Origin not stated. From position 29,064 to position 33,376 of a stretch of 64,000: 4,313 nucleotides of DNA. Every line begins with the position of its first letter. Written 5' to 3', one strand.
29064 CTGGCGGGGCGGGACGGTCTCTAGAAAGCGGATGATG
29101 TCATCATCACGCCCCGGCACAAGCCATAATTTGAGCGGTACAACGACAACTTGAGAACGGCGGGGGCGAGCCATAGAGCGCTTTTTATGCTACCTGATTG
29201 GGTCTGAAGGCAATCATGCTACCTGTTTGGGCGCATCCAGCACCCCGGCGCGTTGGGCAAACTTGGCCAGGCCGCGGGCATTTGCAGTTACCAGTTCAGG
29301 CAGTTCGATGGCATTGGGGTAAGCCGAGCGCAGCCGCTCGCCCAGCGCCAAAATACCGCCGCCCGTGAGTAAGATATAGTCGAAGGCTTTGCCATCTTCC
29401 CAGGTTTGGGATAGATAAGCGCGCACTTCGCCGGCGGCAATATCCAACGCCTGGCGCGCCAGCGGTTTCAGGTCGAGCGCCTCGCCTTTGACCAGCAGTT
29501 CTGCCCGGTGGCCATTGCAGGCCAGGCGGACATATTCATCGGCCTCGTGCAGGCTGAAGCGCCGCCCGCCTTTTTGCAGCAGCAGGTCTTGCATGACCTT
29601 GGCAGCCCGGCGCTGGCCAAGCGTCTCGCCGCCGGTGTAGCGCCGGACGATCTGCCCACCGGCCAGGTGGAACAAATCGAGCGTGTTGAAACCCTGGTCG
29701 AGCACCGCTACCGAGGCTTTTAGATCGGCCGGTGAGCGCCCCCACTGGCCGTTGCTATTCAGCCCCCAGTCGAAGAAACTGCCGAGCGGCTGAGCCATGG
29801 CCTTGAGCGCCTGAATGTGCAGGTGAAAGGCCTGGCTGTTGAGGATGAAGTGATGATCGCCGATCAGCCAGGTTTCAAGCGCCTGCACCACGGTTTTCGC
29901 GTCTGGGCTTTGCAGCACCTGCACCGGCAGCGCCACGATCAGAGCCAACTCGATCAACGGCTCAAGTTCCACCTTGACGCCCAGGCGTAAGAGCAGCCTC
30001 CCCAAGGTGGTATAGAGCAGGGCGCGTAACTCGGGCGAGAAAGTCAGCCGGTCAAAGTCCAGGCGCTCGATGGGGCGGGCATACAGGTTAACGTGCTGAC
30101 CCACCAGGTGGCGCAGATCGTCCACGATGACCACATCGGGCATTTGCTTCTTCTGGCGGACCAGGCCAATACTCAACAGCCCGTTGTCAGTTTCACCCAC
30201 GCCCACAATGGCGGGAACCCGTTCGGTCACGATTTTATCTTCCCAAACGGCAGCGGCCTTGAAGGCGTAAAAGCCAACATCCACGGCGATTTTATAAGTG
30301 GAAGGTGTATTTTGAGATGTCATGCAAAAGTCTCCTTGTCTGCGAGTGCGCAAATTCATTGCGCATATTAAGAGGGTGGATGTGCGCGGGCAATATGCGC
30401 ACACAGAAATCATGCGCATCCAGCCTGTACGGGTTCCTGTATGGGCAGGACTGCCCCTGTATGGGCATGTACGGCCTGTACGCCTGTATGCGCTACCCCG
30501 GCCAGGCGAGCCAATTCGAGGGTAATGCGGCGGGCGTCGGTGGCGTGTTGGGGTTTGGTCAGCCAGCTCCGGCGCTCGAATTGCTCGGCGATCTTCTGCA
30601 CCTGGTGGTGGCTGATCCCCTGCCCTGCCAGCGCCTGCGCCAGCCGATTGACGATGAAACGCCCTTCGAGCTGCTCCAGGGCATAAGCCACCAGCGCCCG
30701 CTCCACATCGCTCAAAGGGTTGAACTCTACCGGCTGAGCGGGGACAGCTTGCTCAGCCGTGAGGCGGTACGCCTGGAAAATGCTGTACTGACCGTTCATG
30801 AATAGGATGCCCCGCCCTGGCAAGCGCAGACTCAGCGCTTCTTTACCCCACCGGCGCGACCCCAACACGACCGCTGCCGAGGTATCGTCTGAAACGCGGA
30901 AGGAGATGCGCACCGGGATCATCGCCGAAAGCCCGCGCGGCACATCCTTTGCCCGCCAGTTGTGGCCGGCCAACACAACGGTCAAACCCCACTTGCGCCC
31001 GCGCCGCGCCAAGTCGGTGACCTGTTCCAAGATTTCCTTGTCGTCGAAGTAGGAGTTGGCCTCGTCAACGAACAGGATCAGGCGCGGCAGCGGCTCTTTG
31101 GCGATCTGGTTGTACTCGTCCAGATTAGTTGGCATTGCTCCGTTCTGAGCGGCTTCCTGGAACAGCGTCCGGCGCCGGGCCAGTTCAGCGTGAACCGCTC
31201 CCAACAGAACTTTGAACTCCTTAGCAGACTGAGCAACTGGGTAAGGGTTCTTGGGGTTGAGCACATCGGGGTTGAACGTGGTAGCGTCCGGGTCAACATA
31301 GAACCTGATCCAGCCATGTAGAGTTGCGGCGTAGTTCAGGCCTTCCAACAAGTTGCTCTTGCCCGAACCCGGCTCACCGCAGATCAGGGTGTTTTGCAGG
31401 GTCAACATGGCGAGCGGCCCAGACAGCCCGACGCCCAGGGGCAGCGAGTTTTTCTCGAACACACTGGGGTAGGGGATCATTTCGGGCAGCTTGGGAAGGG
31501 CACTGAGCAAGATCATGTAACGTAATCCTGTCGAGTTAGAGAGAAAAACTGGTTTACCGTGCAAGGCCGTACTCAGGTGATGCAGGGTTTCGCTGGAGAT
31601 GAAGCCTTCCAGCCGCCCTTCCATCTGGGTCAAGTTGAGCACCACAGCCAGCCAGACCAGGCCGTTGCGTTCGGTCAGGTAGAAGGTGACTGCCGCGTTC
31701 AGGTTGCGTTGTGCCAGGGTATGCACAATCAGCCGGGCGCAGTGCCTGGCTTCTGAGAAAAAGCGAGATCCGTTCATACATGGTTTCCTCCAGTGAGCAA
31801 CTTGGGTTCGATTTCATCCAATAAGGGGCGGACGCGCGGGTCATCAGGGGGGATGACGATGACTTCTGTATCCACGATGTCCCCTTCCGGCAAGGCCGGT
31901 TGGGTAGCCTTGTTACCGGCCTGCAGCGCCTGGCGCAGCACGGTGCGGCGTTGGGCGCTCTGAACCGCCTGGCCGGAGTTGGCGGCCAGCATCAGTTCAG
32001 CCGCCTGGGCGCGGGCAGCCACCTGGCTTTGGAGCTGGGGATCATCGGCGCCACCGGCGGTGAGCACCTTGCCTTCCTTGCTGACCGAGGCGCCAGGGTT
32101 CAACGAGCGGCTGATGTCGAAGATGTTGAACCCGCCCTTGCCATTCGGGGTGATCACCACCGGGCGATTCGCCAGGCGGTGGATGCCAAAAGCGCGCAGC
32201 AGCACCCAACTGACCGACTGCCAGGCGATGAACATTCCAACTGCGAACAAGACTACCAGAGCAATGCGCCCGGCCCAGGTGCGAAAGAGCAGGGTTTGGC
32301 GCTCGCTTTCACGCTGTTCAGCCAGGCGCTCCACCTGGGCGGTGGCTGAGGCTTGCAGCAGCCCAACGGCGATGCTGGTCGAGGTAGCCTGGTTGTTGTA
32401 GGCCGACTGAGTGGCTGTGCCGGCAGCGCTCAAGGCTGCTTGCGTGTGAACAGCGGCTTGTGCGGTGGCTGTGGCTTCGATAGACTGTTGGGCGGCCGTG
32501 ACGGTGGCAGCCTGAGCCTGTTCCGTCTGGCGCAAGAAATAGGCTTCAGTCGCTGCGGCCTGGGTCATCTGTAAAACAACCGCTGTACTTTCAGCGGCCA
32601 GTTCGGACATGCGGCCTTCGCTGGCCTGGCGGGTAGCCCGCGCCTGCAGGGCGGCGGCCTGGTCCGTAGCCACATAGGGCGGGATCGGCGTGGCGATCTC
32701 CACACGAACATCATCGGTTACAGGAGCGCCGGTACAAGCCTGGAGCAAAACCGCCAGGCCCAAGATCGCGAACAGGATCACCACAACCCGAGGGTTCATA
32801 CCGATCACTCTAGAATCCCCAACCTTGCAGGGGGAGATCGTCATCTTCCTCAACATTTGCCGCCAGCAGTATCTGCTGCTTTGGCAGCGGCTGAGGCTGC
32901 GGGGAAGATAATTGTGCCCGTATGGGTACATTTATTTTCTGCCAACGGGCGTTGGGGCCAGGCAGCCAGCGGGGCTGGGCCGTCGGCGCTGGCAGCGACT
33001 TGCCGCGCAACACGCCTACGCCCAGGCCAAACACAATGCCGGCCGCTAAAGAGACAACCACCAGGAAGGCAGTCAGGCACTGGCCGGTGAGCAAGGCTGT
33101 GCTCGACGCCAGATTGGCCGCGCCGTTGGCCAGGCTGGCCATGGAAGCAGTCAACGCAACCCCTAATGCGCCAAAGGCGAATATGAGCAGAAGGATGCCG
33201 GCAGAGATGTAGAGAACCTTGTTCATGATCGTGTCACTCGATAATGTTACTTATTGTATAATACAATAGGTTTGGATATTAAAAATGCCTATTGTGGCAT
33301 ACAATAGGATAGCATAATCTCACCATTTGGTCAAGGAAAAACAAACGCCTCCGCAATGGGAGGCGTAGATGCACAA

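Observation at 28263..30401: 42-nt inverted repeats (39/42) with inward-facing promoters and TGCGCA iterons bracket the ParM/ParR-like cassette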

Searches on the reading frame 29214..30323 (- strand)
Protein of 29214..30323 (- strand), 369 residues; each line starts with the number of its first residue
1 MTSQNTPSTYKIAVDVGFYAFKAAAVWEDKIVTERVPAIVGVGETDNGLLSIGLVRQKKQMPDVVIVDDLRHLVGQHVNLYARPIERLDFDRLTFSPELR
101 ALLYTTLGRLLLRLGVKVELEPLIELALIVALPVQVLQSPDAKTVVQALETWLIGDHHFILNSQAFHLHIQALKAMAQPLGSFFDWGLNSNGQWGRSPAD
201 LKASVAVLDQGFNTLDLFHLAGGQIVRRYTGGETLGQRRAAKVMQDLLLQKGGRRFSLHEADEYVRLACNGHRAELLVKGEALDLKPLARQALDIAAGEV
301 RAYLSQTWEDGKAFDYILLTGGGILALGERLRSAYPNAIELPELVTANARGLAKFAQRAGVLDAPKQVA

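Call 8: search_protein_families(library=pfam, proteins=[window:29214-30323:-], max_evalue=0.01)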
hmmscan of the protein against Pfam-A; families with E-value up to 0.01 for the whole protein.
window:29214-30323:- (369 aa): 2 families
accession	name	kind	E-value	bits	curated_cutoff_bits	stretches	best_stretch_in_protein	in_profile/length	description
PF17989.7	ALP_N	-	1.8e-09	38.4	26.3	1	13-181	1-148/148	Actin like proteins N terminal domain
PF21522.3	MreB-like_C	-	8.4e-07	30.1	27.8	1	207-332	1-122/123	Archaeal actin homologue MreB-like, C-terminal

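Call 10: find_related_loci(query=window:29214-30323:-, collection=genome_contigs, flank=10000)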
Query window:29214-30323:- (369 aa) in genome_contigs; peptide patterns used: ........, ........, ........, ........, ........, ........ (x = any residue, [..] = any of these).
274 stretches matched a pattern; 1 encode a relative of the query (tblastn E <= 1e-3); 1 distinct loci.
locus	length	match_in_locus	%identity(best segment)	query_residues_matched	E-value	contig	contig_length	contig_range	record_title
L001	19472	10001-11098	70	1-363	1e-169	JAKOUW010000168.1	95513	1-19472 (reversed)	MAG: Chloroflexota bacterium isolate JPNG_maxbin.019 k201_62241, whole genome shotgun sequence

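Call 17: find_homologous_proteins(query=window:29214-30323:-)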
Query window:29214-30323:- (369 aa): 156 proteins with E <= 0.001 among 8000 candidates; the best 120 are listed.
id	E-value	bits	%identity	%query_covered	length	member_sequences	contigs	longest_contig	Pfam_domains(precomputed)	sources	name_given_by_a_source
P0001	1.2e-233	793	97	100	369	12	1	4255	PF17989.8,PF21522.4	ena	-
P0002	7.4e-203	691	84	100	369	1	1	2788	PF17989.8,PF21522.4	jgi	-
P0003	5.6e-185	632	95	84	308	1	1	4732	-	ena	-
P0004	3.2e-162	558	71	97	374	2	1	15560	PF17989.8,PF21522.4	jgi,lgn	-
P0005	1.5e-160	552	69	99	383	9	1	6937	PF17989.8,PF21522.4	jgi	-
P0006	5.0e-158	544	68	100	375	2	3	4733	PF17989.8,PF21522.4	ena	-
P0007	1.4e-157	542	70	96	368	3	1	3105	PF17989.8,PF21522.4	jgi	-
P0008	2.9e-157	541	69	98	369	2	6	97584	PF17989.8,PF21522.4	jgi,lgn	-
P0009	2.6e-155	535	71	97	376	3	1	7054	PF17989.8,PF21522.4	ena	-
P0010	9.2e-155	533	93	70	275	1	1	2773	PF17989.8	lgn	-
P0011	2.6e-152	525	67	97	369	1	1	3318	PF17989.8,PF21522.4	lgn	-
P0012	8.0e-149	513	65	96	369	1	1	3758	PF17989.8,PF21522.4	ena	-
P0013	8.8e-149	513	65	98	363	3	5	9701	PF17989.8,PF21522.4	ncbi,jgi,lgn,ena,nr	ncbi:MAG TPA: ParM/StbA family protein [Anaerolineaceae bacterium]|nr:ParM/StbA family protein [Anae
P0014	1.0e-148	513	66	100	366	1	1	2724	PF17989.8,PF21522.4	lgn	-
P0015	8.8e-146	503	62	98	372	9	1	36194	PF17989.8,PF21522.4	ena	-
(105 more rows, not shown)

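Call 19: find_encoding_contigs(protein=P0001, flank=10000, max_places=6)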
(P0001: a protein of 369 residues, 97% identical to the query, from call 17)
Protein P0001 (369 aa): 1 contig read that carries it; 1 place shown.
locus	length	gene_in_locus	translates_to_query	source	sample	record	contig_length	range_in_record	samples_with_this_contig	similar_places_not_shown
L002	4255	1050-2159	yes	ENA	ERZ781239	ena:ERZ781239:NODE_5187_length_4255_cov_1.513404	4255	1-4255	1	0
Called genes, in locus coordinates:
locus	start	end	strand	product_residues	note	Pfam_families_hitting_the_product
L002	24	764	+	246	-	-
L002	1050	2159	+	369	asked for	PF17989:ALP_N, PF21522:MreB-like_C (weak)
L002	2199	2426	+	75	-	-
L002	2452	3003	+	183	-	-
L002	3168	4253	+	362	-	?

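Call 20: find_encoding_contigs(protein=P0003, flank=10000, max_places=6)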
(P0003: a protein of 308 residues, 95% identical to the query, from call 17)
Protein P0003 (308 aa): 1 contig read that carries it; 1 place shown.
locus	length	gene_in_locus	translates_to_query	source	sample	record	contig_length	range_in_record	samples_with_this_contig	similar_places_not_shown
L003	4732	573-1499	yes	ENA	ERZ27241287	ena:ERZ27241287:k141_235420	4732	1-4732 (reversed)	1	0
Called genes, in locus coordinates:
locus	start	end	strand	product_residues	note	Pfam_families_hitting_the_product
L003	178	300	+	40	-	-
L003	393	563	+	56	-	-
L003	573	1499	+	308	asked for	-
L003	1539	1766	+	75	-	-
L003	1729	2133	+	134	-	-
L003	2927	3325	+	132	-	-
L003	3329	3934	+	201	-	-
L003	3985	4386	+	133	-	PF00589:Phage_integrase (weak)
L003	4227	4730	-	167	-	?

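Call 21: find_encoding_contigs(protein=P0002, flank=10000, max_places=6)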
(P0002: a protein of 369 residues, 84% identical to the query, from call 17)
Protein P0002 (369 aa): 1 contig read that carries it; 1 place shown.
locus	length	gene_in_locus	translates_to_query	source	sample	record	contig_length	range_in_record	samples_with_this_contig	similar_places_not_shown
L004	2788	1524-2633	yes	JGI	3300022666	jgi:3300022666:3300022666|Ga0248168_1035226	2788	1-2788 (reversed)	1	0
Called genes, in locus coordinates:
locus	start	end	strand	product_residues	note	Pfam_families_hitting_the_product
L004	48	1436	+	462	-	PF01580:FtsK_SpoIIIE, PF13191:AAA_16 (weak), PF13401:AAA_22 (weak)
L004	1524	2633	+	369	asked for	PF17989:ALP_N, PF21522:MreB-like_C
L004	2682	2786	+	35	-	?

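Call 32: search_protein_families(library=ncbifam, proteins=[window:29214-30323:-], max_evalue=1)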
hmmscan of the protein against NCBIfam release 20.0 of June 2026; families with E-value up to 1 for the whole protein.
window:29214-30323:- (369 aa): 3 families
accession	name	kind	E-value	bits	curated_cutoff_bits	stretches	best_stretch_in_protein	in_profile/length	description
TIGR03739.1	PRTRC_D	hypoth_equivalog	2e-13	50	214.8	1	13-355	1-317/320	PRTRC system protein D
NF010498.0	PRK13917.1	equivalog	4.7e-12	45.8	417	2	9-217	2-199/344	plasmid segregation protein ParM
NF052678.1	morpho_FcmB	equivalog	0.0086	15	300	1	125-220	142-234/373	filament morphology actin-like protein FcmB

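Call 34: find_encoding_contigs(protein=P0004, flank=7000, max_places=3)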
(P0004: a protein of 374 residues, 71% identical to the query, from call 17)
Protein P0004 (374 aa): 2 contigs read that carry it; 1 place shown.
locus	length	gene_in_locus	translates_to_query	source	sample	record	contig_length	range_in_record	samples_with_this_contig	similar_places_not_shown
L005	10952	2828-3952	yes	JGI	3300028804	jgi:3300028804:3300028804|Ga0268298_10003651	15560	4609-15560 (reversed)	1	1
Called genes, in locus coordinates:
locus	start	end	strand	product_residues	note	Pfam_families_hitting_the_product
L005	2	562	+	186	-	?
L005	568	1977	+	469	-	-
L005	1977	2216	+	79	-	PF12728:HTH_17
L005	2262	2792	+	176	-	-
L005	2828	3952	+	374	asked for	PF17989:ALP_N, PF21522:MreB-like_C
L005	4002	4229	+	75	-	-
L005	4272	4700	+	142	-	-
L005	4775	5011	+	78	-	-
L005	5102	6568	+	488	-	-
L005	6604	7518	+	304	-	PF02899:Phage_int_SAM_1, PF13102:Phage_int_SAM_5 (faint), PF13495:Phage_int_SAM_4, PF00589:Phage_integrase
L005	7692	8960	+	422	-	PF13481:AAA_25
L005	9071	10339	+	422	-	PF01807:Zn_ribbon_DnaG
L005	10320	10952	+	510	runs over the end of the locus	-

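Call 35: find_encoding_contigs(protein=P0008, flank=7000, max_places=3)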
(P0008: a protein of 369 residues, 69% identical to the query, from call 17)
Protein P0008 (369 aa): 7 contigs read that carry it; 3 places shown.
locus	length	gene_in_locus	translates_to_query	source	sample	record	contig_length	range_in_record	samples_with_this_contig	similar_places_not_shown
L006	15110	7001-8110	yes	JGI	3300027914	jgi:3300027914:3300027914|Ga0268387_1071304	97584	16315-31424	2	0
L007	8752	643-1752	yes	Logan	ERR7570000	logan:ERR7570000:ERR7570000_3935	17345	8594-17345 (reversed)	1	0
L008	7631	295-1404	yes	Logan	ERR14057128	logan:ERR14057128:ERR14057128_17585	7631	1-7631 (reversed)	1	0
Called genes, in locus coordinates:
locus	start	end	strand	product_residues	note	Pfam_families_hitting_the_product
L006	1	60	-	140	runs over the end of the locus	-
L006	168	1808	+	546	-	PF00239:Resolvase, PF07508:Recombinase, PF13408:Zn_ribbon_recom (weak)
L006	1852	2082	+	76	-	PF12728:HTH_17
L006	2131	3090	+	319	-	-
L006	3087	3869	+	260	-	PF00004:AAA (weak)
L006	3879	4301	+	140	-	-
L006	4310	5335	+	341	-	-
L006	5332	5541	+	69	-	-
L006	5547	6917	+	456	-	-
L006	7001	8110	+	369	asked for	PF17989:ALP_N, PF21522:MreB-like_C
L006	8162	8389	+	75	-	-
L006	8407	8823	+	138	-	PF13366:PDDEXK_3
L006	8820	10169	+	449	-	PF00772:DnaB, PF13481:AAA_25, PF03796:DnaB_C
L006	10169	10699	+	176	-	PF19220:Rod_CreS (weak)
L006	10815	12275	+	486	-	-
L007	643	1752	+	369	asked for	PF17989:ALP_N, PF21522:MreB-like_C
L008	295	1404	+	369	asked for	PF17989:ALP_N, PF21522:MreB-like_C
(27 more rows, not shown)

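Call 36: find_encoding_contigs(protein=P0005, flank=7000, max_places=3)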
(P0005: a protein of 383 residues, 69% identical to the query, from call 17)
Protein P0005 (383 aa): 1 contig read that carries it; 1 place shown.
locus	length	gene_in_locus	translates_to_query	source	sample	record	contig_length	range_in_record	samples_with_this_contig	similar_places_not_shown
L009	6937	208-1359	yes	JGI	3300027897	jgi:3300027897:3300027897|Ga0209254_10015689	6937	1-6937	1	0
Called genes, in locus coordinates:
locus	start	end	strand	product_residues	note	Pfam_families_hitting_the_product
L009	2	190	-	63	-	?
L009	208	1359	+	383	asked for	PF17989:ALP_N, PF21522:MreB-like_C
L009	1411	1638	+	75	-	-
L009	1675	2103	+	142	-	PF13366:PDDEXK_3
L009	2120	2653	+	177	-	-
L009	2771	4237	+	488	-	-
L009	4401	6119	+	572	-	PF13148:DUF3987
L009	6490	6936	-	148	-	?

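Call 37: find_encoding_contigs(protein=P0009, flank=7000, max_places=3)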
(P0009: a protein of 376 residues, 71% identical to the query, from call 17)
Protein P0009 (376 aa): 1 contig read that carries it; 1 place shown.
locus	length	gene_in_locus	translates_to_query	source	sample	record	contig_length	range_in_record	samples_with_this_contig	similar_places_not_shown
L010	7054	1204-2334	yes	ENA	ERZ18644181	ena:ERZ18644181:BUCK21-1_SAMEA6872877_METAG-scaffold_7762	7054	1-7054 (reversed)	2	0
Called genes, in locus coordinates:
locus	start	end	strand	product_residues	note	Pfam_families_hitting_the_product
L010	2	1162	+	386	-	?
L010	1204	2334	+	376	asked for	PF17989:ALP_N, PF21522:MreB-like_C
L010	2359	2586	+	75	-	-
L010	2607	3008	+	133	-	PF13366:PDDEXK_3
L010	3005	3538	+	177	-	-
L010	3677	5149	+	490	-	-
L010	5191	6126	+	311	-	PF02899:Phage_int_SAM_1, PF13495:Phage_int_SAM_4, PF00589:Phage_integrase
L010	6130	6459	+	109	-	-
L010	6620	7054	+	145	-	?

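Call 68: find_related_loci(query=window:29214-30323:-, collection=viral_contigs, flank=7000)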
Query window:29214-30323:- (369 aa) in viral_contigs; peptide patterns used: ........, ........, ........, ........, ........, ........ (x = any residue, [..] = any of these).
18 stretches matched a pattern, but none encodes a relative of the query by tblastn (E <= 1e-3).

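Call 92: search_dna_similar(query=window:29214-30323:-, collection=plasmids, mode=protein, max_evalue=0.00001, max_rows=12)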
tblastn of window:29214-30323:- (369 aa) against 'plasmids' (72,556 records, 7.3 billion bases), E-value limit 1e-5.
No match.

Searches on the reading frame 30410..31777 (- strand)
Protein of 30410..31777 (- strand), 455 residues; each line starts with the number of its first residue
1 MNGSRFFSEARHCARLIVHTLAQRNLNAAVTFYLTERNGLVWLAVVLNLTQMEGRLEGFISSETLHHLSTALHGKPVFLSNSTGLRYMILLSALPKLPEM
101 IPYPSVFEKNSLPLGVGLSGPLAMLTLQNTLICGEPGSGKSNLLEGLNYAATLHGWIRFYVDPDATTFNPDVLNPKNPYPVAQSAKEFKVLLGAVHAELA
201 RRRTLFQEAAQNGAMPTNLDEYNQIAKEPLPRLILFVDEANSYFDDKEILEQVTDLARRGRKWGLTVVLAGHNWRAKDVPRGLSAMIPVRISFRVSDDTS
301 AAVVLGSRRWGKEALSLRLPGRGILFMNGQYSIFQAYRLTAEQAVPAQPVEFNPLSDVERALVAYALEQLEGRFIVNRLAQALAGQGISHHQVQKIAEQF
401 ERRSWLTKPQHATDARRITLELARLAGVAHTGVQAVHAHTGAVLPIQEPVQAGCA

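Call 8: search_protein_families(library=pfam, proteins=[window:30410-31777:-], max_evalue=0.01)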
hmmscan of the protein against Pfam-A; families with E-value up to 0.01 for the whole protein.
window:30410-31777:- (455 aa): 6 families
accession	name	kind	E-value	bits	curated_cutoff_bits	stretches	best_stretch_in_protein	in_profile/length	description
PF13401.12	AAA_22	-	1.4e-05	25.9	27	1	129-273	7-124/130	AAA domain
PF12846.13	AAA_10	-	4.3e-05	23.2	27.5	0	128-165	22-59/362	AAA-like domain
PF13191.12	AAA_16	-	6.3e-05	24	32.6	1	128-248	25-150/167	AAA ATPase domain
PF01580.24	FtsK_SpoIIIE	-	0.00015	21.7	24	1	101-263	27-154/221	FtsK/SpoIIIE family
PF13555.12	AAA_29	-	0.0027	17.8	27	1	126-155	20-50/61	P-loop containing region of AAA domain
PF13476.12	AAA_23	-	0.0083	17.2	27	0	130-152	22-44/201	AAA domain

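Call 32: search_protein_families(library=ncbifam, proteins=[window:30410-31777:-], max_evalue=1)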
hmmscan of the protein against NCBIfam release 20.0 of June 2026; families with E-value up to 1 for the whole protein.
window:30410-31777:- (455 aa): 14 families
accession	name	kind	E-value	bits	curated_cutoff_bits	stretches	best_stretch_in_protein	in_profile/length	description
TIGR03928.1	T7_EssCb_Firm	equivalog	3.7e-10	38.1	778.4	1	128-337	811-1016/1296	type VII secretion protein EssC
TIGR03925.1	T7SS_EccC_b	equivalog_domain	4.1e-09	35.3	346.55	1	129-324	78-274/564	type VII secretion protein EccCb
TIGR03924.1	T7SS_EccC_a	equivalog_domain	3.4e-07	29.4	509.15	1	194-325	525-654/673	type VII secretion protein EccCa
NF041017.1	DNA_import_CedB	equivalog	0.0025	16.5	700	1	221-274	463-516/590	DNA import protein CedB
NF045971.1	conju_CD1110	equivalog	0.0057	15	325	1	233-266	628-661/752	VirB4-like conjugal transfer ATPase, CD1110 family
TIGR00929.1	VirB4_CagE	subfamily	0.011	14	643.1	0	128-147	438-457/792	VirB4 family type IV secretion/conjugal transfer ATPase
NF041214.1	plasmid_TraB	equivalog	0.012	14.1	800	1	130-305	251-419/639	plasmid transfer protein TraB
TIGR00611.2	recf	equivalog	0.015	14.5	172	1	130-154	24-48/339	DNA replication/repair protein RecF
TIGR03420.1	DnaA_homol_Hda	equivalog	0.021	14.4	194.8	1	129-173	40-85/226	DnaA regulatory inactivator Hda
TIGR02746.1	TraC-F-type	equivalog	0.042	11.7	567.05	0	232-268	641-679/800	type IV secretion system protein TraC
NF007615.0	PRK10263.1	equivalog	0.05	11.2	1566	1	230-305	1139-1216/1355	DNA translocase FtsK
NF038214.1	IS21_help_AAA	equivalog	0.12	12.1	200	1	128-157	91-120/232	IS21-like element helper ATPase IstB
TIGR02673.1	FtsE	equivalog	0.13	11.9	264.85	0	234-274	158-197/214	cell division ATP-binding protein FtsE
NF045975.1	VirB4_plasma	equivalog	0.28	8.8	590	0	224-270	752-800/894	Mbov_0397 family ICE element conjugal transfer ATPase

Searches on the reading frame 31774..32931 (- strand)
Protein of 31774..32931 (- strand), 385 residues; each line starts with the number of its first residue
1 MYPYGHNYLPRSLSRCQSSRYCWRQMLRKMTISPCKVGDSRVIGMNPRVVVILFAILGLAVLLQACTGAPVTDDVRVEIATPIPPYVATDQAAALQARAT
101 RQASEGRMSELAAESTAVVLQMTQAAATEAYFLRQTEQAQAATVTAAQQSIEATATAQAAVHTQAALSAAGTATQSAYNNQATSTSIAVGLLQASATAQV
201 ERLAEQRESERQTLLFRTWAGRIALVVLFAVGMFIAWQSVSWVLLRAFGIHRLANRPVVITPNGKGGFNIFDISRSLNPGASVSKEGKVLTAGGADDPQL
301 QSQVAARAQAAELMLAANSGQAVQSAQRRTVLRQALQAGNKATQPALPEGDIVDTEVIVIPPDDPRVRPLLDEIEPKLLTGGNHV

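Call 8: search_protein_families(library=pfam, proteins=[window:31774-32931:-], max_evalue=0.01)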
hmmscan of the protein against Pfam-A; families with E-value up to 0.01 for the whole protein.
window:31774-32931:- (385 aa): 0 families

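Call 32: search_protein_families(library=ncbifam, proteins=[window:31774-32931:-], max_evalue=1)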
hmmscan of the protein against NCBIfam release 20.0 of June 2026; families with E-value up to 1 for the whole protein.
window:31774-32931:- (385 aa): 1 family
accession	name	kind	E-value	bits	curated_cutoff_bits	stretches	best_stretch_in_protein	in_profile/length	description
NF002318.0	PRK01253.1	equivalog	0.3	10.9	55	1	39-63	24-48/55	preprotein translocase subunit Sec61beta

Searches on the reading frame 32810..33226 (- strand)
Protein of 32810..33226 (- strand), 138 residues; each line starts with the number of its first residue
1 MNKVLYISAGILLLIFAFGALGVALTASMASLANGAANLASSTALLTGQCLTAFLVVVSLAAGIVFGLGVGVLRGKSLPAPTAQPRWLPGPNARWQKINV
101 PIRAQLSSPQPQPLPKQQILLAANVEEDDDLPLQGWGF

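Call 32: search_protein_families(library=ncbifam, proteins=[window:32810-33226:-], max_evalue=1)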
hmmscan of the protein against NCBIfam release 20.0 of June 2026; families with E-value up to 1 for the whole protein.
window:32810-33226:- (138 aa): 1 family
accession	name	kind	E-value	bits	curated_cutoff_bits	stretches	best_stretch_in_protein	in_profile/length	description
NF047839.1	PspM_Rv2743c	equivalog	0.11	12.4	80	1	24-92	19-87/220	phage shock envelope stress response protein PspM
